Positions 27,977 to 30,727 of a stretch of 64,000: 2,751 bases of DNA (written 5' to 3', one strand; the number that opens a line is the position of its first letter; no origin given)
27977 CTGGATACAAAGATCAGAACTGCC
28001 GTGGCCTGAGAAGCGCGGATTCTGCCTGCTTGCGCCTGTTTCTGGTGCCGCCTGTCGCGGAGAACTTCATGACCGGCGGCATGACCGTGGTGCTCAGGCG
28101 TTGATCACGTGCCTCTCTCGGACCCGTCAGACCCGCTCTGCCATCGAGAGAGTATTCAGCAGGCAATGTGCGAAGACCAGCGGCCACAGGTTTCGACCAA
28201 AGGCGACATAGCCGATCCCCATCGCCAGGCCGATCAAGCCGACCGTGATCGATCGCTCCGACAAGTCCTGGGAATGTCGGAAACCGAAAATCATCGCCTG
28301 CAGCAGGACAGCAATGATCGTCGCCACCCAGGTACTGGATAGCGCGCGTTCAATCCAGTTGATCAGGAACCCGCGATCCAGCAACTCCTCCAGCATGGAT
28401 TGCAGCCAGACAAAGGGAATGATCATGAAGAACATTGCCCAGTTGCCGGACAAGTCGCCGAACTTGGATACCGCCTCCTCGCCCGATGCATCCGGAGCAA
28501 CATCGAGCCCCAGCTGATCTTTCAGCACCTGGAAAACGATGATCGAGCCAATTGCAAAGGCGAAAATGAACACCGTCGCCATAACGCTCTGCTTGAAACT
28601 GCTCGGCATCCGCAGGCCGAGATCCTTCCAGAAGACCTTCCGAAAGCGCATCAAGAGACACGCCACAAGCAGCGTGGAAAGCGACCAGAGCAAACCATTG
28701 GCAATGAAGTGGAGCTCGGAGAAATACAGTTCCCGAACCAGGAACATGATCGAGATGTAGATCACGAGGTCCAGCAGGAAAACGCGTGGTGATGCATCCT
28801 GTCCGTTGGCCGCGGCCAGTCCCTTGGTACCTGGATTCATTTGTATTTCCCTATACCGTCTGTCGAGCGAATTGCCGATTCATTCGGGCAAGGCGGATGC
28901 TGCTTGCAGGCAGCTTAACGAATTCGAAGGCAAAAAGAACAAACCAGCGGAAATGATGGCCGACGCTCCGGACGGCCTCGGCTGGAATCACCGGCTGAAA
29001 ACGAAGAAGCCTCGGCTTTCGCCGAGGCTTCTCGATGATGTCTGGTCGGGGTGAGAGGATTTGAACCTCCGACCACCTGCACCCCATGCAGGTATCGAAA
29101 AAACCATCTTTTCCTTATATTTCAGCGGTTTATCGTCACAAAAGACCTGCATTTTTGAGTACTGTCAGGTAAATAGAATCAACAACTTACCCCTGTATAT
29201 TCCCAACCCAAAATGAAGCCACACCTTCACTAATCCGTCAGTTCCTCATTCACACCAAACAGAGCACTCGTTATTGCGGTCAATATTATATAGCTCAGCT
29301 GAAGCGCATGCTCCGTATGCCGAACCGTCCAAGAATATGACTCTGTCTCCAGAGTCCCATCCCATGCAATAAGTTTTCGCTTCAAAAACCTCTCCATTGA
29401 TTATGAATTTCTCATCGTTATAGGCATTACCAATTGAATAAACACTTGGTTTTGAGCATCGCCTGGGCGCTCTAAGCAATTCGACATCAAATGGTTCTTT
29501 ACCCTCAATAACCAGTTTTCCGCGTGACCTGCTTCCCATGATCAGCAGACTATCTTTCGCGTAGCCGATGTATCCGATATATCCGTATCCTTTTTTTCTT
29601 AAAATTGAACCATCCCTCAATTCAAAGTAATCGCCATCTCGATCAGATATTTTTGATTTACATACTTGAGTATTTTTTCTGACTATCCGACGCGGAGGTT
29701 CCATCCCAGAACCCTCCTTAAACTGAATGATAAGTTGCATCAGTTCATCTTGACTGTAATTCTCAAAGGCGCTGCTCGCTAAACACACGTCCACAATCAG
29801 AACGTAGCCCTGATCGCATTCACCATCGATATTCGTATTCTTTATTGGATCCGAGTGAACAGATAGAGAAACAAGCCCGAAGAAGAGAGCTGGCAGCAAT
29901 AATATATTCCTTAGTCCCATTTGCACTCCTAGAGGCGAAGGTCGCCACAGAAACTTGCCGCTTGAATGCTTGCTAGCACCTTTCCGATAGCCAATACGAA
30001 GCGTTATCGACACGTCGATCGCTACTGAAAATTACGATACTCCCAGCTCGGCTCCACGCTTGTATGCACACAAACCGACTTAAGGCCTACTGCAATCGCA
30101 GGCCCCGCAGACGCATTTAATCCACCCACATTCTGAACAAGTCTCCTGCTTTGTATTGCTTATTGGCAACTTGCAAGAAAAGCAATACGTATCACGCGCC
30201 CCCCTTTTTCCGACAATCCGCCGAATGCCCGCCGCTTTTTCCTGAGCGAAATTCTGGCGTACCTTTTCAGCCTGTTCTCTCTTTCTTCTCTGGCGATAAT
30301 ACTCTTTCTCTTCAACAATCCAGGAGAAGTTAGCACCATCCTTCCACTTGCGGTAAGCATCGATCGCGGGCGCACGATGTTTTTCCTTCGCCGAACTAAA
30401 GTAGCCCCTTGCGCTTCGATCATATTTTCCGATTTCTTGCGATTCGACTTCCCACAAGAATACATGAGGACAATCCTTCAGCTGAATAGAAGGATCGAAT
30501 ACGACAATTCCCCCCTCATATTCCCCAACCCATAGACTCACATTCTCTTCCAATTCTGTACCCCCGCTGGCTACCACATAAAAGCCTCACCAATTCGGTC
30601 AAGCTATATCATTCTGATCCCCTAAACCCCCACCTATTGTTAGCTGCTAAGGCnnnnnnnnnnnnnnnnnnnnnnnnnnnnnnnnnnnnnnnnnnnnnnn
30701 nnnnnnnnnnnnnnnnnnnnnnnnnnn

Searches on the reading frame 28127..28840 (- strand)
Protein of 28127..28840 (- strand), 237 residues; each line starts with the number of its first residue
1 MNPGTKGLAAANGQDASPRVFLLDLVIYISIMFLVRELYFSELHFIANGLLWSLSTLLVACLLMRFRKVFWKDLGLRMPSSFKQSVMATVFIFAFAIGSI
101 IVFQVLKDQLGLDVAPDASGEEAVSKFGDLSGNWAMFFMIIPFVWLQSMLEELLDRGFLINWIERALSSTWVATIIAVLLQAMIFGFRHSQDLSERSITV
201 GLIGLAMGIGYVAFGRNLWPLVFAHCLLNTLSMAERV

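Call 97: search_protein_families(library=pfam, proteins=[window:28127-28840:-], max_evalue=0.01)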
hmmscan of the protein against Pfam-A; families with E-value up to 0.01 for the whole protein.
window:28127-28840:- (237 aa): 1 family
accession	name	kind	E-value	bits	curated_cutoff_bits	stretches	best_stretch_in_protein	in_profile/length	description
PF02517.21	Rce1-like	-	3.9e-12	46.7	22.4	1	134-230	2-92/93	Type II CAAX prenyl endopeptidase Rce1-like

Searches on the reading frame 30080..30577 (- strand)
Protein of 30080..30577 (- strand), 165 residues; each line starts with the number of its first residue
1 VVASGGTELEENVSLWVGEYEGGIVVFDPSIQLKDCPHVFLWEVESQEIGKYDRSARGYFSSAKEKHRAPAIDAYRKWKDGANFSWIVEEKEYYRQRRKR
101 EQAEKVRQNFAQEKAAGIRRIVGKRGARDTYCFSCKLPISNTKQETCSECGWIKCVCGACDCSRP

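Call 6: search_protein_families(library=pfam, proteins=[window:30080-30577:-], max_evalue=1)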
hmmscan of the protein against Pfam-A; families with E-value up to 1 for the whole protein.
window:30080-30577:- (165 aa): 0 families

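Call 7: search_protein_families(library=ncbifam, proteins=[window:30080-30577:-], max_evalue=1)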
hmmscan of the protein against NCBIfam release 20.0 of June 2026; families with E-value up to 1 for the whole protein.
window:30080-30577:- (165 aa): 1 family
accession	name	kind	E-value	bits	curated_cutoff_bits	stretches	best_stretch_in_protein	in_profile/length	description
NF040829.1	sulfhyd_ShyB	equivalog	0.02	13.9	690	1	105-162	187-244/334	NAD(P)-dependent hydrogenase/sulfhydrogenase 2 subunit beta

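Call 8: search_protein_families(library=padloc, proteins=[window:30080-30577:-], max_evalue=1)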
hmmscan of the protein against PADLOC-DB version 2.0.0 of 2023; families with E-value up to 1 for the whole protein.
window:30080-30577:- (165 aa): 0 families

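Call 9: search_protein_families(library=phrogs, proteins=[window:30080-30577:-], max_evalue=1)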
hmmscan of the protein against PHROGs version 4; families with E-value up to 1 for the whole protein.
window:30080-30577:- (165 aa): 0 families

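Call 11: find_homologous_proteins(query=window:30080-30577:-)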
Query window:30080-30577:- (165 aa): 1 proteins with E <= 0.001 among 17 candidates.
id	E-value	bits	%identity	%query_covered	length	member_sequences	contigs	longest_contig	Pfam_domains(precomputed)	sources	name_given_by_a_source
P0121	1.0e-103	363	99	95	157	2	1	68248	-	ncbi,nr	ncbi:MAG: hypothetical protein R3217_01180 [Gammaproteobacteria bacterium]|nr:hypothetical protein [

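Call 23: search_protein_representatives(protein=window:30080-30577:-)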
Query: 165 residues. Proteins with E-value up to 0.001 (for the whole library): 328; up to 1e-10: 67; up to 1e-30: 1. The best 150 are listed.
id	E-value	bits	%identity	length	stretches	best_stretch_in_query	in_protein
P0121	3.2e-104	362.5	99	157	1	9-165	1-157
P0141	1.0e-25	106.9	39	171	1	14-161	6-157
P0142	4.6e-25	104.8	39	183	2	14-111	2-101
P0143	3.8e-24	101.8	33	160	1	13-163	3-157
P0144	2.3e-23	99.3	38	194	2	14-116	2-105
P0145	1.7e-22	96.4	35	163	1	11-163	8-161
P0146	1.4e-21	93.5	44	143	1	13-163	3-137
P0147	8.6e-21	90.9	40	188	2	12-109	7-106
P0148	4.5e-20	88.5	39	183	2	14-109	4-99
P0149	4.9e-20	88.4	36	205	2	15-119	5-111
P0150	5.7e-20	88.2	36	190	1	14-163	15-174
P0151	3.5e-19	85.7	34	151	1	14-162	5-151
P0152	9.5e-19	84.2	38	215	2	15-106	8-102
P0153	8.0e-18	81.2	39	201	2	14-127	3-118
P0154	3.9e-17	79.0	36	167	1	21-163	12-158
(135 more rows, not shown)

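Call 26: find_encoding_contigs(protein=P0141, flank=5000, max_places=5)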
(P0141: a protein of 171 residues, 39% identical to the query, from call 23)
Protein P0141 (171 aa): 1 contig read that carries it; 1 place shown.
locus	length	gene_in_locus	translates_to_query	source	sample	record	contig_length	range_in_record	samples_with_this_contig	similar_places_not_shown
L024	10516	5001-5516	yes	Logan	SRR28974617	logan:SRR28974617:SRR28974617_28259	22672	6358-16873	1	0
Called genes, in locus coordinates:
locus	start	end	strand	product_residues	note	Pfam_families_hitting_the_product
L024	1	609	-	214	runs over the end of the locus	PF18735:HEPN_RiboL-PSP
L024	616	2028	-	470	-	PF03235:GmrSD_N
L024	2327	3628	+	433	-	PF18871:HEPN_Toprim_N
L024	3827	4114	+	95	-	-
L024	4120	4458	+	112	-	-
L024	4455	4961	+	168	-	PF00565:SNase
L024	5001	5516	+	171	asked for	-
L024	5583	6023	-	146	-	-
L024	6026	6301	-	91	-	PF00816:Histone_HNS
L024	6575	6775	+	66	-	-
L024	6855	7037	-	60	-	PF12244:DUF3606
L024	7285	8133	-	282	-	-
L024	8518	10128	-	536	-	PF04610:TrbL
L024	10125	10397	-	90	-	-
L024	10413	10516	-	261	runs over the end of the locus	-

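Call 31: find_related_loci(query=A2, collection=metagenome_contigs, flank=4000)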
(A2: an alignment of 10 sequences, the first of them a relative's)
Query A2 (190 aa) in metagenome_contigs; peptide patterns used: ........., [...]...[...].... (x = any residue, [..] = any of these).
600 stretches matched a pattern (row limit reached: there are more); 127 encode a relative of the query (tblastn E <= 1e-3); the best 80 are kept; 80 distinct loci.
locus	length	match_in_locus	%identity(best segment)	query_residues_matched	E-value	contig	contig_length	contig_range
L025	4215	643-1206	47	15-176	2e-47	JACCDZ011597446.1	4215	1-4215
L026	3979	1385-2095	32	16-177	3e-38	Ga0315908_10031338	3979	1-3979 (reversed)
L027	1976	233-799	42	13-175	3e-36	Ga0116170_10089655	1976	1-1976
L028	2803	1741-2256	34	1-177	4e-34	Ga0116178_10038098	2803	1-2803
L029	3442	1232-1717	35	17-176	3e-28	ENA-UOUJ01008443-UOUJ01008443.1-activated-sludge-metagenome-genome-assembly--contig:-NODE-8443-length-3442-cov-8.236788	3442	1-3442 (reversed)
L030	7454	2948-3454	35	6-176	8e-28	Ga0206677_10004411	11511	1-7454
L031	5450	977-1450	39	18-174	9e-28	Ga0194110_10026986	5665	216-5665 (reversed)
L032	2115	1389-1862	39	18-174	1e-27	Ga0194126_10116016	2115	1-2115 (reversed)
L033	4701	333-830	31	15-178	3e-27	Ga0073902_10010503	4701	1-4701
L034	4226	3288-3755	34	15-174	2e-26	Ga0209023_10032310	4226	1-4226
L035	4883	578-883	45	77-177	2e-25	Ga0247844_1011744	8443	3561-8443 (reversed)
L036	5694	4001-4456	33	16-176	4e-24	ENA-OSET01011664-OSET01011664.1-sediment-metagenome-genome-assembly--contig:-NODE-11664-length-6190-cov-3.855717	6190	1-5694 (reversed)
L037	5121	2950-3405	33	16-176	4e-24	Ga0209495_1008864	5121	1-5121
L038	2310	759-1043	47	83-176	6e-24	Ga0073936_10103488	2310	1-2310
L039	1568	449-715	53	86-175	3e-23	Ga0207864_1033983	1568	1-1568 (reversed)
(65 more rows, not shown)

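Call 32: find_related_loci(query=A2, collection=viral_contigs, flank=4000)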
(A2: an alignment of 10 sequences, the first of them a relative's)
Query A2 (190 aa) in viral_contigs; peptide patterns used: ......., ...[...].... (x = any residue, [..] = any of these).
581 stretches matched a pattern, but none encodes a relative of the query by tblastn (E <= 1e-3).

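Call 38: search_solved_structures(query=A1, max_evalue=10)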
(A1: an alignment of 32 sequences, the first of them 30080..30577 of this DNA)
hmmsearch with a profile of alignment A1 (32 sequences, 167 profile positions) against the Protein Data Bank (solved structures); distinct sequences matched with E-value up to 10: 1.
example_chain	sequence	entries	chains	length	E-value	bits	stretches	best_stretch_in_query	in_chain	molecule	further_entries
4dex_B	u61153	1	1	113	0.31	14.5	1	45-112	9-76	Voltage-dependent N-type calcium channel subunit alpha-1B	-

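Call 52: predict_structure(alignment_id=A1)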
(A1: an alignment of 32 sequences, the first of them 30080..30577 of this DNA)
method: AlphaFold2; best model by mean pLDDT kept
length: 165 residues; sequences in the alignment: 32
mean_pLDDT: 86.0   pTM: 0.62
mean pLDDT of the five models: 86.0, 85.8, 84.8, 84.4, 83.4
residues with pLDDT >= 90: 91; 70-90: 49; 50-70: 23; < 50: 2
segments of 3 or more residues with pLDDT < 50: none
pLDDT, mean of each block of 10 residues (from residue 1): 53 88 97 94 97 96 98 96 89 93 93 80 59 85 79 84 76
secondary structure, 60 per line:
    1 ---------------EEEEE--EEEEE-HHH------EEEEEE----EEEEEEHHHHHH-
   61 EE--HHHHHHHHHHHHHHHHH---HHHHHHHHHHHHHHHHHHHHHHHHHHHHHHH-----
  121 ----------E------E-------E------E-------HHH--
elements in order: E16-20 E23-27 E38-43 E48-53 H54-59 H65-81 H85-115

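Call 57: fold_search(model_id=the predicted structure, library=pdb)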
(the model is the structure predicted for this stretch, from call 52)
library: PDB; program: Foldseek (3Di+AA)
matches with E <= 10: 620; with E <= 0.001: 0
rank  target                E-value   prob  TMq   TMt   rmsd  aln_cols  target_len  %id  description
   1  2e5k_MODEL_1_A        4.9e-02  0.99  0.27  0.44   6.3        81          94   11  Solution structure of SH3 domain in Suppressor of T-cell receptor signaling 1 (released 2007-06-26)
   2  1igq_A                1.3e-01  0.97  0.25  0.65   2.5        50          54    4  C-terminal Domain of Transcriptional Repressor Protein KorB (released 2002-02-27)
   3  1igq_D                1.4e-01  0.97  0.25  0.60   2.5        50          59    4  C-terminal Domain of Transcriptional Repressor Protein KorB (released 2002-02-27)
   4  4rxj                  2.2e-01  0.30  0.20  0.29  15.1       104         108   15  crystal structure of WHSC1L1-PWWP2 (released 2015-01-28)
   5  1igq_B                2.8e-01  0.91  0.24  0.61   2.6        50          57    4  C-terminal Domain of Transcriptional Repressor Protein KorB (released 2002-02-27)
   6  7cso_A                2.8e-01  0.63  0.25  0.11   5.2        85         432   13  Structure of Ephexin4 DH-PH-SH3 (released 2021-02-24)
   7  6kcp_B                3.0e-01  0.41  0.21  0.38  13.8        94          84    6  Shuguo PWWP in complex with ssDNA (released 2020-07-01)
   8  2e70_MODEL_1_A        3.1e-01  0.72  0.24  0.49   6.1        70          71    8  Solution structure of the fifth KOW motif of human transcription elongation factor SPT5 (released 2007-07-10)
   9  1igu_B                3.4e-01  0.89  0.25  0.59   2.5        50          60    4  C-terminal Domain of the Transcriptional Repressor Protein KorB (released 2002-02-27)
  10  1k1z                  3.4e-01  0.80  0.25  0.47   5.3        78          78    9  Solution structure of N-terminal SH3 domain mutant(P33G) of murine Vav (released 2001-10-10)
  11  6kco_M                3.4e-01  0.38  0.21  0.39  13.7        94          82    6  Shuguo PWWP in complex with ssDNA (released 2020-07-01)
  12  7csp_A                3.6e-01  0.51  0.21  0.09   4.6        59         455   14  Structure of Ephexin4 IDPSH (released 2021-02-24)
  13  7eq9_A                4.0e-01  0.30  0.24  0.30  13.3       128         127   12  Cryo-EM structure of designed protein nanoparticle TIP60 (Truncated Icosahedral Protein composed of 60-mer fusion prot (released 2021-09-15)
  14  6kco_J                4.0e-01  0.28  0.19  0.34  13.2        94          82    8  Shuguo PWWP in complex with ssDNA (released 2020-07-01)
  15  7csr_C                4.3e-01  0.44  0.20  0.09   4.6        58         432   14  Structure of Ephexin4 R676L (released 2021-02-24)
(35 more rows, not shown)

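Call 61: search_protein_families(library=pfam, alignment_id=A6, max_evalue=0.00001)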
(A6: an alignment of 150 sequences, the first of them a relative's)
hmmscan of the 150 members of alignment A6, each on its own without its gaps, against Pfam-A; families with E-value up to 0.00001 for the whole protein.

A. member 1, L024:4111-4455:+ (115 aa): 0 families

B. families by the number of members that match (of 150 scanned): 83 families (the first 25 are shown)
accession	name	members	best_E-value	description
PF00565.23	SNase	4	7.5e-31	Staphylococcal nuclease homologue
PF01343.23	Peptidase_S49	3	5.4e-32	Peptidase family S49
PF00589.27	Phage_integrase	2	2.6e-39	Phage integrase family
PF13495.12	Phage_int_SAM_4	2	1.1e-32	Phage integrase, N-terminal SAM-like domain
PF13361.12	UvrD_C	2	4.5e-27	UvrD-like helicase C-terminal domain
PF00580.27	UvrD-helicase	2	1e-18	UvrD/REP helicase N-terminal domain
PF13538.12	UvrD_C_2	2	4.5e-08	UvrD-like helicase C-terminal domain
PF05694.17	SBP56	1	6.5e-181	56kDa selenium binding protein (SBP56)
PF13310.11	Virulence_RhuM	1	4.3e-101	Virulence protein RhuM family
PF01702.25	TGT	1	8.1e-100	Queuine tRNA-ribosyltransferase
PF17392.7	Urocanase_C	1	1.3e-93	Urocanase C-terminal domain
PF01175.24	Urocanase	1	1.5e-86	Urocanase Rossmann-like domain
PF00326.27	Peptidase_S9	1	4.9e-59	Prolyl oligopeptidase family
PF00012.26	HSP70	1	1.5e-54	Hsp70 protein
PF02826.25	2-Hacid_dh_C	1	3.1e-51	D-isomer specific 2-hydroxyacid dehydrogenase, NAD binding domain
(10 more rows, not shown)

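Call 68: search_dna_similar(query=window:30080-30577:-, collection=plasmids, mode=protein, max_rows=15, max_evalue=0.001)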
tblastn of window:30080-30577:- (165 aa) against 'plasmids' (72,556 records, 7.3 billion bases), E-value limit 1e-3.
Records with a match: 1; places in all: 1; records where one place covers at least 80% of the query: 0.
Best place of each record, by identity: <60% 1.
By first word of the organism name: Thauera 1.
By predicted mobility (MOB-suite, as given by PLSDB): non-mobilizable 1.
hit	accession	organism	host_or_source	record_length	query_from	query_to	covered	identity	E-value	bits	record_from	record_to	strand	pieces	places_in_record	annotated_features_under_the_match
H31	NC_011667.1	Thauera aminoaromatica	-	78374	117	164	29%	47.9%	2e-6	54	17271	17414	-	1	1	hypothetical protein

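Call 69: search_dna_similar(query=window:30080-30577:-, collection=phages, mode=protein, max_rows=15, max_evalue=0.001)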
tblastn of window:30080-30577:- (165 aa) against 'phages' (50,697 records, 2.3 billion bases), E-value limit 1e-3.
No match.

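Call 71: get_annotated_region(hit=H31, flank=5000)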
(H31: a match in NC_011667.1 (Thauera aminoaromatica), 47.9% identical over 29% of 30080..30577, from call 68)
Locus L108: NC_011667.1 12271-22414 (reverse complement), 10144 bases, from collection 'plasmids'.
description: Thauera aminoaromatica plasmid pTha01, complete sequence
organism: Thauera aminoaromatica (NCBI taxid 164330)
taxonomy: Bacteria; Pseudomonadota; Betaproteobacteria; Rhodocyclales; Zoogloeaceae; Thauera; Thauera aminoaromatica
host: -; source: -; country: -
typing (MOB-suite, as given by PLSDB): non-mobilizable; replicon rep_cluster_1815
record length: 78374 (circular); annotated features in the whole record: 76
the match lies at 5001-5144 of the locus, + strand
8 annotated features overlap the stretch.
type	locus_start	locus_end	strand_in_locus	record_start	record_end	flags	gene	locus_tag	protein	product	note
CDS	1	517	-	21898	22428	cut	-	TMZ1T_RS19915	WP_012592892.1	hypothetical protein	-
CDS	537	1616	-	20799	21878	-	-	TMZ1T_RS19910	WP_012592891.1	tetratricopeptide repeat protein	-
CDS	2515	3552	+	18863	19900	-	-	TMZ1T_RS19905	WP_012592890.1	IS630 family transposase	-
CDS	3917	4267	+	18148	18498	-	-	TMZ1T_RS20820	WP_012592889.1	nucleotidyltransferase domain-containing protein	-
CDS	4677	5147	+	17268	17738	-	-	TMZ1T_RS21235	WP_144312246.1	hypothetical protein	-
CDS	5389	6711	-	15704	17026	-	-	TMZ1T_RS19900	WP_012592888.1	ISL3 family transposase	-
CDS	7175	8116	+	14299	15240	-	-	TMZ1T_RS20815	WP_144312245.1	GIY-YIG nuclease family protein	-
CDS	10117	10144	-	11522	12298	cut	-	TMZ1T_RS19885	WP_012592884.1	hypothetical protein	-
